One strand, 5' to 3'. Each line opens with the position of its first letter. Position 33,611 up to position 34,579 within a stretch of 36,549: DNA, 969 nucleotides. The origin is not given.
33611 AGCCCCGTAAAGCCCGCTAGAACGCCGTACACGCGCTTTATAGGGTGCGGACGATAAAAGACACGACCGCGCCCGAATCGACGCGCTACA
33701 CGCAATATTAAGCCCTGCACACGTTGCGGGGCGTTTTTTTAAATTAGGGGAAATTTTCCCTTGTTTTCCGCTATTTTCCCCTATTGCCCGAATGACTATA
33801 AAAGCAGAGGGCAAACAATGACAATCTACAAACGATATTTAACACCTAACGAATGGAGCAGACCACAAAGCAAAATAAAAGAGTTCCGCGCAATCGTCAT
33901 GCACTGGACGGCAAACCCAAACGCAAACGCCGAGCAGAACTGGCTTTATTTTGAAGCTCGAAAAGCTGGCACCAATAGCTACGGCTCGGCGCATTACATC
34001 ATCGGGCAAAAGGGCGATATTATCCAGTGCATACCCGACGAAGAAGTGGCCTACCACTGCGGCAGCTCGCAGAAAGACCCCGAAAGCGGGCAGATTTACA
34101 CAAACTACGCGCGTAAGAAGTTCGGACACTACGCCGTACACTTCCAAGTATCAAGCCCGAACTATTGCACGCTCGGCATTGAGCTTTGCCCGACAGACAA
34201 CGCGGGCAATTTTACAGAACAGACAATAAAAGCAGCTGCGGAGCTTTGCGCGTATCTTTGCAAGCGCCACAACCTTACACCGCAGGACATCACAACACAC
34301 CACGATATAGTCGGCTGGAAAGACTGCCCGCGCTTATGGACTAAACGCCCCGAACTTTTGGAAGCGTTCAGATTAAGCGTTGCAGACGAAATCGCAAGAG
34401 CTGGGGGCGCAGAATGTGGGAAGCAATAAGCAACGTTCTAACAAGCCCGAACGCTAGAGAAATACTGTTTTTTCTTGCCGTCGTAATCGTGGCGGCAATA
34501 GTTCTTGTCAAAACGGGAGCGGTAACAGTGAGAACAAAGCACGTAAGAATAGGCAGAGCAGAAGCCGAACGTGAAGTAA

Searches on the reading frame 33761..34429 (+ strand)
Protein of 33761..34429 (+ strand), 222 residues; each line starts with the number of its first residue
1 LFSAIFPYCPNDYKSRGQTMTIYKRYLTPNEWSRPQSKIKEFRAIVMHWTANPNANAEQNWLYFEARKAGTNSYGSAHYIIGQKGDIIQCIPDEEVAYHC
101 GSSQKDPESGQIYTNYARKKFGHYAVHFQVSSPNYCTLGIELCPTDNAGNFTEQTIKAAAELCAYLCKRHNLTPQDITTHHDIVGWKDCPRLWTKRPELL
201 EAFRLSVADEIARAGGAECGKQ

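Call 69: search_protein_families(library=pfam, proteins=[window:33761-34429:+], max_evalue=0.01)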
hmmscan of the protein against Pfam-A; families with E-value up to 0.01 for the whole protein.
window:33761-34429:+ (222 aa): 1 family
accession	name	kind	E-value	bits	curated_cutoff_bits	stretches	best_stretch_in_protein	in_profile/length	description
PF01510.30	Amidase_2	-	1.8e-28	99.9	26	1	42-191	5-130/131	N-acetylmuramoyl-L-alanine amidase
